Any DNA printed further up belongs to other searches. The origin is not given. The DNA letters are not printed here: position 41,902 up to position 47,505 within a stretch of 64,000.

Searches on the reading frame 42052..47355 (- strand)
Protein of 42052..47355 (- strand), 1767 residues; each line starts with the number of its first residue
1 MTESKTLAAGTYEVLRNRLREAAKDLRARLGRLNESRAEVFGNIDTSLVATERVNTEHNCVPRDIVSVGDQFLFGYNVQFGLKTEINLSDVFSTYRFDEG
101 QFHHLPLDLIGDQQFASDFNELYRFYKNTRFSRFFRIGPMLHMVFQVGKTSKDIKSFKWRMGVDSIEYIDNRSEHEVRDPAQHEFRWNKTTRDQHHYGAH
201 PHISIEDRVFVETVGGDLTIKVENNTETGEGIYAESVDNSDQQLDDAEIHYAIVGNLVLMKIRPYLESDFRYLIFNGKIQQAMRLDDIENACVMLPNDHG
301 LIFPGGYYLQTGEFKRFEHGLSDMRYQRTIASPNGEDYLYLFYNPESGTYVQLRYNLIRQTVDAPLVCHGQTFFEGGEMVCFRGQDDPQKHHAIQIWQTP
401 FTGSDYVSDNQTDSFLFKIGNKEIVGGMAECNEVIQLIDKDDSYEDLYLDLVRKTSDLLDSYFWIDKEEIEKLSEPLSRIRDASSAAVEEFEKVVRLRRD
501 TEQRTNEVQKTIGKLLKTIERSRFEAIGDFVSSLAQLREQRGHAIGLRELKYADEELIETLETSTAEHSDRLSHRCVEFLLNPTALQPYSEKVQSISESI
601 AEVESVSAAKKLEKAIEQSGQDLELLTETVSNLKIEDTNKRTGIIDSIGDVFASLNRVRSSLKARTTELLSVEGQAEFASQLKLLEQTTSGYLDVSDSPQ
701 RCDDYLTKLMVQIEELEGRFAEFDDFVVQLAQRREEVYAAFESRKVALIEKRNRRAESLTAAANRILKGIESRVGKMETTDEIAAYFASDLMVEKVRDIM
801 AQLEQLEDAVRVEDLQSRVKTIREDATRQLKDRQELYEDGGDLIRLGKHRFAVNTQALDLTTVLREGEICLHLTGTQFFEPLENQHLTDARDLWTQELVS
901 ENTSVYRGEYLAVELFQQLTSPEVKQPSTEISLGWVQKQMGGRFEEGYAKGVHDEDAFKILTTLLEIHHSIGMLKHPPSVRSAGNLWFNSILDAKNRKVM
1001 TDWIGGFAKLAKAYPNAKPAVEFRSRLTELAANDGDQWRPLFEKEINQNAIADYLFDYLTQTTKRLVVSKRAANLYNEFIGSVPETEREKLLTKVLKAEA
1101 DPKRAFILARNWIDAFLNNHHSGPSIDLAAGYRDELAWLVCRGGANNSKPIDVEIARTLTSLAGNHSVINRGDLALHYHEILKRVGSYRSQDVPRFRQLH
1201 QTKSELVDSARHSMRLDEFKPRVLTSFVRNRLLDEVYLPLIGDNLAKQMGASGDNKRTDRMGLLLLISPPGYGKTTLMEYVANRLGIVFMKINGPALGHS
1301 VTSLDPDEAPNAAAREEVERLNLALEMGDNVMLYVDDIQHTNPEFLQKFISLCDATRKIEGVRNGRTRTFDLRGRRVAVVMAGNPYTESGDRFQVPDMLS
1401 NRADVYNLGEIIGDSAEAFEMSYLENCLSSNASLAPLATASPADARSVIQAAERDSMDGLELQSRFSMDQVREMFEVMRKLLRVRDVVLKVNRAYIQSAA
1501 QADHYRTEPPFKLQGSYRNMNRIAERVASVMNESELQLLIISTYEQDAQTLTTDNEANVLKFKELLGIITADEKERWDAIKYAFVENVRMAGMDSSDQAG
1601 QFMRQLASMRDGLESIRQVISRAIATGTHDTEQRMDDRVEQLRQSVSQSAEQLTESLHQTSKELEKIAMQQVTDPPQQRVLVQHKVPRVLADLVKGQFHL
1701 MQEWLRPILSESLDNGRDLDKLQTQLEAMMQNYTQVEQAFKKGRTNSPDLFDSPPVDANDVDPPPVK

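Call 4: search_protein_families(library=pfam, proteins=[window:42052-47355:-], max_evalue=0.01)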
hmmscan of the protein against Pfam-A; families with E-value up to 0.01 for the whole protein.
window:42052-47355:- (1767 aa): 6 families
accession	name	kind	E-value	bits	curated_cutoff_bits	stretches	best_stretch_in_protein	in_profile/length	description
PF12458.13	DUF3686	-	8.4e-193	641.3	25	1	25-463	1-448/448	ATPase involved in DNA repair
PF25472.1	DUF7902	-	1.7e-26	92.6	26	1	585-667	2-84/85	Domain of unknown function (DUF7902)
PF00004.35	AAA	-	5.3e-07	30.6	21.2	1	1264-1313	1-38/131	ATPase family associated with various cellular activities (AAA)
PF13401.12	AAA_22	-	3e-05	24.8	27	1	1261-1355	5-110/130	AAA domain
PF05496.18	RuvB_N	-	9.8e-05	22.6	27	1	1254-1299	26-71/159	Holliday junction DNA helicase RuvB P-loop domain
PF07728.20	AAA_5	-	0.005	17.3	22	0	1264-1387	2-125/139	AAA domain (dynein-related subfamily)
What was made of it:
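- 42052..47355 (-): Giant cytoplasmic ATPase (1767 aa) of the DUF3686/DUF7902/AAA family, which databases name 'DNA repair ATPase'. Pfam: call 4.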

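Call 6: search_protein_families(library=ncbifam, proteins=[window:42052-47355:-], max_evalue=0.01)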
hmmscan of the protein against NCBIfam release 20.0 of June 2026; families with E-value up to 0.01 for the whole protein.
window:42052-47355:- (1767 aa): 3 families
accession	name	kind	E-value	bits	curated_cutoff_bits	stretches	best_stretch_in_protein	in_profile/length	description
NF000868.0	PRK00080.1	equivalog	6.3e-05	22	282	1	1254-1299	44-89/330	Holliday junction branch migration DNA helicase RuvB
TIGR00635.1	ruvB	equivalog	0.00017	20.7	299.05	1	1254-1298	23-67/305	Holliday junction branch migration DNA helicase RuvB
TIGR01243.1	CDC48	subfamily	0.0013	17.1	802.65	1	1264-1297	215-248/733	CDC48 family AAA ATPase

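Call 7: search_protein_families(library=padloc, proteins=[window:42052-47355:-], max_evalue=0.01)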
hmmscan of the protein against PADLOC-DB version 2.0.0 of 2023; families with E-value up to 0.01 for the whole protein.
window:42052-47355:- (1767 aa): 1 family
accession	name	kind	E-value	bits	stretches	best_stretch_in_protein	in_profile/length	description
PDLC04232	IetA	-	0.0011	16.5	1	1264-1292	119-147/330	-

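Call 9: find_homologous_proteins(query=window:42052-47355:-, max_evalue=1e-10)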
Query window:42052-47355:- (1767 aa): 5878 proteins with E <= 1e-10 among 8000 candidates; the best 120 are listed.
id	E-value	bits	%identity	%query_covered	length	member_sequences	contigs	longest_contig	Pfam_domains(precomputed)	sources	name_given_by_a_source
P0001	0.0e+0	3984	100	100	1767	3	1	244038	PF12458.14,PF00004.36,PF25472.2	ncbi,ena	-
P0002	0.0e+0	3263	81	99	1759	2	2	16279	PF12458.14,PF00004.36,PF25472.2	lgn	-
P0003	0.0e+0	3262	81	99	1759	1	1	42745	PF12458.14,PF00004.36,PF25472.2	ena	-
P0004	0.0e+0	3260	81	99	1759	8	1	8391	PF12458.14,PF00004.36,PF05496.19,PF25472.2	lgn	-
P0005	0.0e+0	3259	81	99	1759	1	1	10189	PF12458.14,PF00004.36,PF25472.2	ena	-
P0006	0.0e+0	3252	81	99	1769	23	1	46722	PF12458.14,PF00004.36,PF25472.2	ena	-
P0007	0.0e+0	3240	81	99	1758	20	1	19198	PF12458.14,PF00004.36,PF25472.2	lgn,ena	-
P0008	0.0e+0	3213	80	100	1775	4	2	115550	PF12458.14,PF00004.36,PF25472.2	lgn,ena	-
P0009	0.0e+0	3185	79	100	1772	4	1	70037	PF12458.14,PF00004.36,PF25472.2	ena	-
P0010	0.0e+0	3172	78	99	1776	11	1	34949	PF12458.14,PF00004.36,PF25472.2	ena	-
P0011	0.0e+0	3103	77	99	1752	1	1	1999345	PF12458.14,PF00004.36,PF05496.19,PF25472.2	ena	-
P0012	0.0e+0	3051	76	99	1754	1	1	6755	PF12458.14,PF00004.36,PF05496.19,PF25472.2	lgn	-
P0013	0.0e+0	3047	76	99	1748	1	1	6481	PF12458.14,PF00004.36,PF25472.2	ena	-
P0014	0.0e+0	3041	76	99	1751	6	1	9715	PF12458.14,PF00004.36,PF25472.2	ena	-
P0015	0.0e+0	3028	75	99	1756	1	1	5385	PF12458.14,PF00004.36,PF05496.19,PF25472.2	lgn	-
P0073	0.0e+0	2819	70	98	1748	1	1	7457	PF12458.14,PF00004.36,PF07728.21,PF25472.2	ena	-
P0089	0.0e+0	2689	67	99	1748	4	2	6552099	PF12458.14,PF00004.36,PF25472.2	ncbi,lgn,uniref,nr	ncbi:DNA repair ATPase [Crateriforma conspicua]|uniref:ATPase involved in DNA repair n=1 Tax=Crateri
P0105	0.0e+0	2618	66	98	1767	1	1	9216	PF12458.14,PF00004.36,PF05496.19,PF25472.2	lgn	-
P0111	0.0e+0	2591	65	98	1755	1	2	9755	PF12458.14,PF00004.36,PF07728.21,PF25472.2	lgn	-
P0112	0.0e+0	2587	65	98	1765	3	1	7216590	PF12458.14,PF00004.36,PF25472.2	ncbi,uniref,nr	ncbi:ATPase involved in DNA repair [Roseimaritima multifibrata]|uniref:ATPase involved in DNA repair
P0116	0.0e+0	2571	64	99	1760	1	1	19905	PF12458.14,PF00004.36,PF07728.21,PF25472.2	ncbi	ncbi:MAG: DNA repair ATPase [Planctomycetota bacterium]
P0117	0.0e+0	2568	65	98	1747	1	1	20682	PF12458.14,PF00004.36,PF07728.21,PF25472.2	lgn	-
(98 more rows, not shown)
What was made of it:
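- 42052..47355 (-): At least 5878 homologs at E<=1e-10 (call 9).
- The trio is present across many Pirellulaceae genera at 65-81% identity (call 9).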

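Call 11: find_encoding_contigs(protein=P0001, flank=10000, max_places=2)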
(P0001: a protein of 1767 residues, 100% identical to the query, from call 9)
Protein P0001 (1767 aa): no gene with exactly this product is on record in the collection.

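Call 12: find_encoding_contigs(protein=P0112, flank=10000, max_places=1)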
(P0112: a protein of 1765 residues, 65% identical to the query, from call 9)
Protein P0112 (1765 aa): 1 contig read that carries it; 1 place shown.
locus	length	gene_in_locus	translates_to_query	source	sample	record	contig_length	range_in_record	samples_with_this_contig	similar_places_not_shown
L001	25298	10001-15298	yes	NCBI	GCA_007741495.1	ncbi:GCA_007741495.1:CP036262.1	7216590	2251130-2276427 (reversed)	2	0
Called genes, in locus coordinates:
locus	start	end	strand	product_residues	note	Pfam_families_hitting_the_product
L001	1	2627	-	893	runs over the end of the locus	PF07635:PSCyt1, PF07583:PSCyt2, PF07587:PSD1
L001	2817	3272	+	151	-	-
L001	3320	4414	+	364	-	PF07963:N_methyl (weak), PF07596:SBP_bac_10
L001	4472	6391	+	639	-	PF13385:Laminin_G_3, PF16656:Pur_ac_phosph_N (faint), PF00149:Metallophos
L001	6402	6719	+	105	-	-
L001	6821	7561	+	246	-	-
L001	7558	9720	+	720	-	-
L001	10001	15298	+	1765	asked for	PF12458:DUF3686, PF25472:DUF7902, PF00004:AAA (weak)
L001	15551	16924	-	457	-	PF00324:AA_permease, PF13520:AA_permease_2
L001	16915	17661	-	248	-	PF02585:PIG-L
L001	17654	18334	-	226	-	PF01725:Ham1p_like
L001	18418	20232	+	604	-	PF00884:Sulfatase, PF01663:Phosphodiest (weak), PF16347:SGSH_C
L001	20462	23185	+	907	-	PF00089:Trypsin, PF13365:Trypsin_2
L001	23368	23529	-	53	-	-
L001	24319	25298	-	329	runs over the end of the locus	PF00152:tRNA-synt_2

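Call 13: find_encoding_contigs(protein=P0089, flank=10000, max_places=1)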
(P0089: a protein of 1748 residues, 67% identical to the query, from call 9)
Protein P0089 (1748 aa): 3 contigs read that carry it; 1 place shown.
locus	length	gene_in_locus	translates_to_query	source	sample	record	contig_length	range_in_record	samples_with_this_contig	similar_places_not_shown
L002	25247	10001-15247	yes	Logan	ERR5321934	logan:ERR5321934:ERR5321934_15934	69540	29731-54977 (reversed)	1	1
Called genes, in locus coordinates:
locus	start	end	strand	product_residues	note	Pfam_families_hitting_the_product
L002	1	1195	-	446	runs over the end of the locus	PF13520:AA_permease_2, PF00324:AA_permease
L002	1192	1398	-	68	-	-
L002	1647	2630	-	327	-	PF17773:UPF0176_N, PF00581:Rhodanese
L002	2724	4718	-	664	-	PF00270:DEAD, PF00271:Helicase_C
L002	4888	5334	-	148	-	PF05025:RbsD_FucU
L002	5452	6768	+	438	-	PF02163:Peptidase_M50, PF00571:CBS (faint)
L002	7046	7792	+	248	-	-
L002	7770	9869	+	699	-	-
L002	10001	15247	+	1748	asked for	PF12458:DUF3686, PF25472:DUF7902, PF00004:AAA (weak)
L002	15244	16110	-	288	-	PF00474:SSF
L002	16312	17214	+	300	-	PF01261:AP_endonuc_2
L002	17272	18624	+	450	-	PF01408:GFO_IDH_MocA, PF19051:GFO_IDH_MocA_C2, PF22725:GFO_IDH_MocA_C3, PF02894:GFO_IDH_MocA_C, PF19051:GFO_IDH_MocA_C2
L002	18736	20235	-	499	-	PF01408:GFO_IDH_MocA, PF02894:GFO_IDH_MocA_C (faint), PF22725:GFO_IDH_MocA_C3 (weak)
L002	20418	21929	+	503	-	PF00884:Sulfatase, PF16347:SGSH_C (weak)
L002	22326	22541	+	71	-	-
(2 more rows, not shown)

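Call 17: search_solved_structures(query=window:42052-47355:-, max_evalue=0.01)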
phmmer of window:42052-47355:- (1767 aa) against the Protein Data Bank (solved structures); distinct sequences matched with E-value up to 0.01: 59.
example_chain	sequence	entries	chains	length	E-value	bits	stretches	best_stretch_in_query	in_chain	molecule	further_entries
7swl_A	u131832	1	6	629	1.9e-05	25.4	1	1230-1297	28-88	Rix7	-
7t3i_A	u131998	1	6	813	3.4e-05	24.5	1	1230-1297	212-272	Rix7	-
6mat_A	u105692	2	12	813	3.5e-05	24.5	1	1230-1297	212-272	Rix7 mutant | Rix7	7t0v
6chs_H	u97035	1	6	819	4.9e-05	24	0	1262-1351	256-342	Putative cell division control protein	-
7wub_D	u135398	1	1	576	0.00017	22.2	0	1264-1324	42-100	Transitional endoplasmic reticulum ATPase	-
7wub_C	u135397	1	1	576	0.00017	22.2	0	1264-1324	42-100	Transitional endoplasmic reticulum ATPase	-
5vc7_A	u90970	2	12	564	0.00019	22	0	1262-1297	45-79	VCP-like ATPase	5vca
6mck_A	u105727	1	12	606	0.0002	22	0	1264-1324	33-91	Transitional endoplasmic reticulum ATPase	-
9m4n_A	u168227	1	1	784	0.00029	21.4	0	1262-1349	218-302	Cell division control protein 48 homolog A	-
7lmy_A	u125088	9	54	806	0.00031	21.3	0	1262-1322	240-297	Transitional endoplasmic reticulum ATPase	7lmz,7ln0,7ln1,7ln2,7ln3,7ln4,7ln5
7rlb_A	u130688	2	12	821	0.00032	21.3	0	1262-1322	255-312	Transitional endoplasmic reticulum ATPase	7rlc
5g4g_A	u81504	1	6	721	0.00032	21.3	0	1262-1297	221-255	VCP-LIKE ATPASE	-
9m3v_A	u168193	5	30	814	0.00032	21.3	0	1262-1349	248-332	Cell division control protein 48 homolog A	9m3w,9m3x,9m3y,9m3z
5g4f_A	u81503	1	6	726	0.00033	21.3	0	1262-1297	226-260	VCP-LIKE ATPASE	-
7rlj_A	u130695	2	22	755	0.00035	21.1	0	1262-1323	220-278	Transitional endoplasmic reticulum ATPase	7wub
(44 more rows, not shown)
